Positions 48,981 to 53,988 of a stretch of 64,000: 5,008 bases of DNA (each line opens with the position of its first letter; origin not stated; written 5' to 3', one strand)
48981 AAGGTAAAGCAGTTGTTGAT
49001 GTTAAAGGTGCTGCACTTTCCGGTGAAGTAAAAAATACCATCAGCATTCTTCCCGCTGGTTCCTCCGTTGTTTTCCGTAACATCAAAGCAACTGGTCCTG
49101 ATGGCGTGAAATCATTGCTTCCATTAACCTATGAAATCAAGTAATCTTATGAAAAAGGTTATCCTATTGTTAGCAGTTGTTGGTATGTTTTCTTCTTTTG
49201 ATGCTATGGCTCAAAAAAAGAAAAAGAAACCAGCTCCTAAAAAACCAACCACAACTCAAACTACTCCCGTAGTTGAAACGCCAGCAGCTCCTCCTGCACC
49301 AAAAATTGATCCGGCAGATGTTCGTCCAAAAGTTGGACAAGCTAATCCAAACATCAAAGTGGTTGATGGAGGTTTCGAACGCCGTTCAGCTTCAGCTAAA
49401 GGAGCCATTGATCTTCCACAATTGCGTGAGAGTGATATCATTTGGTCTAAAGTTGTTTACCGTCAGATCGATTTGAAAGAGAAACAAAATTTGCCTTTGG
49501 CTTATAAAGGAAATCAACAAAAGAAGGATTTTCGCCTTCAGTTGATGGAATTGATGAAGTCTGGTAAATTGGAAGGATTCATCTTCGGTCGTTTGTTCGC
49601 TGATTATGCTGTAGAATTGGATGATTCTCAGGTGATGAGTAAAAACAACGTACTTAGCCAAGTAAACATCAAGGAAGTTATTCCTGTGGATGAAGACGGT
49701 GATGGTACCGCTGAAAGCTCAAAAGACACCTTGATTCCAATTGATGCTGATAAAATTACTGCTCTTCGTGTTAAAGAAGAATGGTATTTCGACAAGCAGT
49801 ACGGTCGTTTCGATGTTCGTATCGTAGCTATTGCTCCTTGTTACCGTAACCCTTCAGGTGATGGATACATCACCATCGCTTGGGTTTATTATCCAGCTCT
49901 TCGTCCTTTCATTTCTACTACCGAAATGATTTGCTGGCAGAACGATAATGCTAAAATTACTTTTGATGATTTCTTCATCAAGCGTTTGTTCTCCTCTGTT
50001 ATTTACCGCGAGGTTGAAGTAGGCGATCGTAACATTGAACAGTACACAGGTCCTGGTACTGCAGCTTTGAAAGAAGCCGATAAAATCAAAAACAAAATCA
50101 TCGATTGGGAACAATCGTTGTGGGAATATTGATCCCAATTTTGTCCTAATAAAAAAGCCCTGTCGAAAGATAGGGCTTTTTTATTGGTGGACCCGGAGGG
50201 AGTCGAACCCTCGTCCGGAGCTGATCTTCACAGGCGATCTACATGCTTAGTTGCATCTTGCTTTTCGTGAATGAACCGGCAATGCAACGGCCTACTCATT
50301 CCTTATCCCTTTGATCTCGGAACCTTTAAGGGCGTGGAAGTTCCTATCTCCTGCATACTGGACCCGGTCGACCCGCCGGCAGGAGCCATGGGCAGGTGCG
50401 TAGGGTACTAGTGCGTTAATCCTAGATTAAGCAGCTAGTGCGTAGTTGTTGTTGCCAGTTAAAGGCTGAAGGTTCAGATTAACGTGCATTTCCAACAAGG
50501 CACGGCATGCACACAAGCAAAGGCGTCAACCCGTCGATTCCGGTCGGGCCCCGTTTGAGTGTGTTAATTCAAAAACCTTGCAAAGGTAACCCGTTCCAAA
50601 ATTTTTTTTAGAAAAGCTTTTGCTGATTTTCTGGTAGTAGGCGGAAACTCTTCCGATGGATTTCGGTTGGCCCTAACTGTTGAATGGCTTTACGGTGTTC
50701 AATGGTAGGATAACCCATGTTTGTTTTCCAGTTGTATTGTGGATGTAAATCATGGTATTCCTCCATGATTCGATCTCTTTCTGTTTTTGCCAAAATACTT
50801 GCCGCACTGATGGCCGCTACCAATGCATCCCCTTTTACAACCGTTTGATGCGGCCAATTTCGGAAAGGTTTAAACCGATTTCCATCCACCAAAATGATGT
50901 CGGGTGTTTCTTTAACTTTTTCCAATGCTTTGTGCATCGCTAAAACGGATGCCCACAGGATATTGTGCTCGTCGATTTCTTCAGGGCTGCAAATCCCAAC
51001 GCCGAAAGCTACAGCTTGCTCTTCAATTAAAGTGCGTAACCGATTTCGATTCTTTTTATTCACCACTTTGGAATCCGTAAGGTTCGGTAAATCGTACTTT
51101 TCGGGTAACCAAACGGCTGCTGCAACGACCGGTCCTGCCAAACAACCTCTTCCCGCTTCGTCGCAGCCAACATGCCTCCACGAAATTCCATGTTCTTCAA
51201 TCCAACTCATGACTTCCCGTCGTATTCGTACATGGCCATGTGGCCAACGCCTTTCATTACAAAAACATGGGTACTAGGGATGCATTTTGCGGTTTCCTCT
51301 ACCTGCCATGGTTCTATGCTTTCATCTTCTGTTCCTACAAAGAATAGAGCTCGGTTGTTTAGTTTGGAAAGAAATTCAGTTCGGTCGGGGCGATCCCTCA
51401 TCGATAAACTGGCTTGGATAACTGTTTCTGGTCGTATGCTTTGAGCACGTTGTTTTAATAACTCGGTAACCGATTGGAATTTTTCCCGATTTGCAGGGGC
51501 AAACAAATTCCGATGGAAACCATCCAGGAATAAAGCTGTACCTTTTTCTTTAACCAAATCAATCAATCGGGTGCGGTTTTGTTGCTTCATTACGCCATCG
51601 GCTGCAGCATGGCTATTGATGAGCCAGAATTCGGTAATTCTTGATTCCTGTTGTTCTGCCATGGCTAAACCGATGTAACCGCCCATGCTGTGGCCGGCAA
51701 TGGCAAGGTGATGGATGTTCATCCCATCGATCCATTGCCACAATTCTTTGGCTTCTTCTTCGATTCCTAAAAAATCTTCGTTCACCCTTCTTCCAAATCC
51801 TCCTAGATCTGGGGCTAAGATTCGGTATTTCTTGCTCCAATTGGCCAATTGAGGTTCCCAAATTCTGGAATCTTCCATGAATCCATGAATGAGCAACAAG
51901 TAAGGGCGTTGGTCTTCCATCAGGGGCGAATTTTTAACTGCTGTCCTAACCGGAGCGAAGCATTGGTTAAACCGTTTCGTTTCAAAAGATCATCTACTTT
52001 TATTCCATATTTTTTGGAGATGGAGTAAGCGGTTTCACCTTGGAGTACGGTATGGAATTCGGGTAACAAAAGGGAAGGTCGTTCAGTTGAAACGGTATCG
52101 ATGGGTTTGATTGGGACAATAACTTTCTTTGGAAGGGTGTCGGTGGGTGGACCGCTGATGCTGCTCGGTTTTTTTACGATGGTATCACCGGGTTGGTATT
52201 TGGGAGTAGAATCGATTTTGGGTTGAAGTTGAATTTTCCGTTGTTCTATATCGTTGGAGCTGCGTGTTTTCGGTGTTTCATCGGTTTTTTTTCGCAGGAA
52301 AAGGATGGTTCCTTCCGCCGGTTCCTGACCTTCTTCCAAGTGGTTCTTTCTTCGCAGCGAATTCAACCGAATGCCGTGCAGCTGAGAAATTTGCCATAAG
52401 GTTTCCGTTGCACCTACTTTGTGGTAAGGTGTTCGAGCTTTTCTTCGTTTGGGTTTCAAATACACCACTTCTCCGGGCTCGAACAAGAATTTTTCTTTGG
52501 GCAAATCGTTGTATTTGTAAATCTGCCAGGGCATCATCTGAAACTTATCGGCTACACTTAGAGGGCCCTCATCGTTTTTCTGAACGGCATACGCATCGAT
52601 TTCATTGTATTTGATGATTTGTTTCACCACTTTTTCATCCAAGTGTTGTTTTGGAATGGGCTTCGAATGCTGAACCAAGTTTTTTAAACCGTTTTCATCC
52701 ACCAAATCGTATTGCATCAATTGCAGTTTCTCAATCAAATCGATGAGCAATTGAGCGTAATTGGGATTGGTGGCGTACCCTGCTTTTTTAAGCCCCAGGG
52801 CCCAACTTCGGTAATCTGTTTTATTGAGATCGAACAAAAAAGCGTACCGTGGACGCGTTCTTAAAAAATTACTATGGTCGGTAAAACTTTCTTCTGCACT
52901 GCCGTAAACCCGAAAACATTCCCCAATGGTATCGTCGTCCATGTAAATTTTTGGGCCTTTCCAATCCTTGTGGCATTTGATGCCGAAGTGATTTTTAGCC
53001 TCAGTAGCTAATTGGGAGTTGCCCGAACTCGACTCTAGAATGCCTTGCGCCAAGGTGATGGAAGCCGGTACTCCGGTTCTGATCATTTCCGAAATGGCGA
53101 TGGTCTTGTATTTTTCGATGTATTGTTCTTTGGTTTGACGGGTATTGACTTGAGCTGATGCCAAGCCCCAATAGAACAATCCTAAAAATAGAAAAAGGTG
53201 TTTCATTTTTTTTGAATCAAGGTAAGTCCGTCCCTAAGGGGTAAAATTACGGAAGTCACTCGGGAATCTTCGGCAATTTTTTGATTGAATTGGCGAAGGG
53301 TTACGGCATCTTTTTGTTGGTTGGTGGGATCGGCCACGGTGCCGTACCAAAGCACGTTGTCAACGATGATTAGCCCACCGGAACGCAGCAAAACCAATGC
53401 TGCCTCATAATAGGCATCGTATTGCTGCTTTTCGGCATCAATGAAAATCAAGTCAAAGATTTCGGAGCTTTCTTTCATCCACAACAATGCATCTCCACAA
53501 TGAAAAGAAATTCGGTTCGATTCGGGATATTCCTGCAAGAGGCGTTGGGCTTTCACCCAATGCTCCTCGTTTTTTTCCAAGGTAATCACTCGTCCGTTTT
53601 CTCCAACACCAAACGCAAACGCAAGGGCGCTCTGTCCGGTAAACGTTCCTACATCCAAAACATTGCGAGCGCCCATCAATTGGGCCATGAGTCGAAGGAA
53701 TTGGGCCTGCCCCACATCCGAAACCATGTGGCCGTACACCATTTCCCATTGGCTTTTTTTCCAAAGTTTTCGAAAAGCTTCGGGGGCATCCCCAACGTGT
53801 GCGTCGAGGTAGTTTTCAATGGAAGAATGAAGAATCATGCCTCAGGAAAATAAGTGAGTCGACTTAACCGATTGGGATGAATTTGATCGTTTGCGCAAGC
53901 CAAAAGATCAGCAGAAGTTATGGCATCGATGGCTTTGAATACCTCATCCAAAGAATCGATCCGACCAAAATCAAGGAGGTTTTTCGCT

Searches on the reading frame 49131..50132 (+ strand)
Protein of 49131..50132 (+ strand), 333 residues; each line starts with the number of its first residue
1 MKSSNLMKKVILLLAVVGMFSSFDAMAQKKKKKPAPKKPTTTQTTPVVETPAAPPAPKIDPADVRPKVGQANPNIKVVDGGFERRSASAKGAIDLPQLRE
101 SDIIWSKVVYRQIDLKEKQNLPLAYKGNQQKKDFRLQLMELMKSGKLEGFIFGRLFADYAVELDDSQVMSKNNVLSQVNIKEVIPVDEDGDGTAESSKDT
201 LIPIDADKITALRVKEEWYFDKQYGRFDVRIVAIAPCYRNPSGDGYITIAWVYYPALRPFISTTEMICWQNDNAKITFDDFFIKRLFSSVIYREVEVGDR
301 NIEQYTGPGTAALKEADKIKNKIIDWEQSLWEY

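Call 86: search_protein_families(library=pfam, proteins=[window:49131-50132:+], max_evalue=0.00001)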
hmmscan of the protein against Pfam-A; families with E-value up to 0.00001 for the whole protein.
window:49131-50132:+ (333 aa): 1 family
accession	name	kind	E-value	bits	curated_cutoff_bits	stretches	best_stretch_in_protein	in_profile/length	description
PF19841.4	GldN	-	2.7e-57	194.5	23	1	99-332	2-228/228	Gliding motility associated protein GldN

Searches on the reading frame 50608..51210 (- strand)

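Call 86: search_protein_families(library=pfam, proteins=[window:50608-51210:-], max_evalue=0.00001)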
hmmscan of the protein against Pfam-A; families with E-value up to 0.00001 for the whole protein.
window:50608-51210:- (200 aa): 1 family
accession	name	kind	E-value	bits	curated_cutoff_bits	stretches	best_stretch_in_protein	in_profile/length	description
PF01351.25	RNase_HII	-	8.6e-38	130.7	25.8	1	14-190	1-197/199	Ribonuclease HII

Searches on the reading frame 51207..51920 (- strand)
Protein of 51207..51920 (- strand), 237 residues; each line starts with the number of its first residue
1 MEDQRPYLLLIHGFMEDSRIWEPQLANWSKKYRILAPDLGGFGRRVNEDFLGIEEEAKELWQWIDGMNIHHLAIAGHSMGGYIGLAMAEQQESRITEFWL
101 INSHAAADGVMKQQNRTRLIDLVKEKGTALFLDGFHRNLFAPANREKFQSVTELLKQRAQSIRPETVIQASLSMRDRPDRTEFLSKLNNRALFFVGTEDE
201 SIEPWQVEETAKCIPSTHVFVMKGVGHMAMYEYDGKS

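Call 87: search_protein_families(library=pfam, proteins=[window:51207-51920:-], max_evalue=0.00001)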
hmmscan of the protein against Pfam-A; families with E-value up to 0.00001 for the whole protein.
window:51207-51920:- (237 aa): 6 families
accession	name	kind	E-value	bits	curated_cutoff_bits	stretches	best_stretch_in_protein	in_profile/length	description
PF00561.26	Abhydrolase_1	-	5.8e-18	65.9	25.8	1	7-232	2-243/245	alpha/beta hydrolase fold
PF12697.13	Abhydrolase_6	-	3.8e-14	54.3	26.3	1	8-232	1-209/217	Alpha/beta hydrolase family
PF12146.15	Hydrolase_4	-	1.5e-07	31.4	27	1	5-232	4-237/239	Serine aminopeptidase, S33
PF12695.13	Abhydrolase_5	-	1e-06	29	27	0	67-116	54-101/164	Alpha/beta hydrolase family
PF09752.15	ABHD18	-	4.2e-06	26.6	21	1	55-231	160-334/351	Alpha/beta hydrolase domain containing 18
PF00975.26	Thioesterase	-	7.4e-06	26.8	26.4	1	72-224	68-214/226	Thioesterase domain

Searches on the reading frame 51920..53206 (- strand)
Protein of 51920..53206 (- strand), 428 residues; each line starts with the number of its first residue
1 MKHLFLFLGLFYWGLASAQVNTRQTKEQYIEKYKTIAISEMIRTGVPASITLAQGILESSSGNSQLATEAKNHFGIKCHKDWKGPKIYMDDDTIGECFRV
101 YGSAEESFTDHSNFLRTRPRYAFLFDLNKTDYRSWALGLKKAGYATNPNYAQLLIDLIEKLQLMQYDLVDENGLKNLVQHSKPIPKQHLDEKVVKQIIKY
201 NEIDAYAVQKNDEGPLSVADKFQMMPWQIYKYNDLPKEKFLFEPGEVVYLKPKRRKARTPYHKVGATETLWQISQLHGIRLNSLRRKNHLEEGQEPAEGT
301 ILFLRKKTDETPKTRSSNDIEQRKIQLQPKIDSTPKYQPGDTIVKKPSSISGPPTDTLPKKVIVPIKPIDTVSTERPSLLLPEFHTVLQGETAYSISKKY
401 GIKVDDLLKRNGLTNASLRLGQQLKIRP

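Call 87: search_protein_families(library=pfam, proteins=[window:51920-53206:-], max_evalue=0.00001)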
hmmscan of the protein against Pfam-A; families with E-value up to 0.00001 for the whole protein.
window:51920-53206:- (428 aa): 2 families
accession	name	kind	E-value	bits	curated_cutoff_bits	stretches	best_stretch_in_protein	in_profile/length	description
PF01832.25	Glucosaminidase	-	4e-37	128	30.2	1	35-163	2-123/123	Mannosyl-glycoprotein endo-beta-N-acetylglucosaminidase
PF01476.26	LysM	-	2.2e-19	69.5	20.9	1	385-426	1-42/43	LysM domain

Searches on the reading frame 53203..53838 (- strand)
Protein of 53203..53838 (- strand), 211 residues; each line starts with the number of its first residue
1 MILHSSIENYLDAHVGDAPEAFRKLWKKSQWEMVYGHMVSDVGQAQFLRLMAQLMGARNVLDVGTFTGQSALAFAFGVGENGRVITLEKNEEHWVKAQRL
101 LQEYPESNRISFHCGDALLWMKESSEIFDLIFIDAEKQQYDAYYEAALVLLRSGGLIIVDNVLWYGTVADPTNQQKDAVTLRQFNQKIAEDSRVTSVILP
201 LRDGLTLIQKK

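Call 87: search_protein_families(library=pfam, proteins=[window:53203-53838:-], max_evalue=0.00001)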
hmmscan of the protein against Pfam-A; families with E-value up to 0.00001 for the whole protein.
window:53203-53838:- (211 aa): 5 families
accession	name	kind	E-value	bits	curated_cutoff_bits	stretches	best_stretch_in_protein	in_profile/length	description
PF01596.23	Methyltransf_3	-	1.6e-50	171.7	22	1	20-210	9-203/204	O-methyltransferase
PF13578.12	Methyltransf_24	-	3e-10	41.3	26.3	1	62-162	2-105/105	Methyltransferase domain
PF01135.25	PCMT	-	2e-09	37.9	20.3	1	20-159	36-171/210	Protein-L-isoaspartate(D-aspartate) O-methyltransferase (PCMT)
PF13847.12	Methyltransf_31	-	2.5e-08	34.2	27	1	58-193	5-127/145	Methyltransferase domain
PF13649.12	Methyltransf_25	-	1.3e-06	29.4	27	1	60-155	1-97/97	Methyltransferase domain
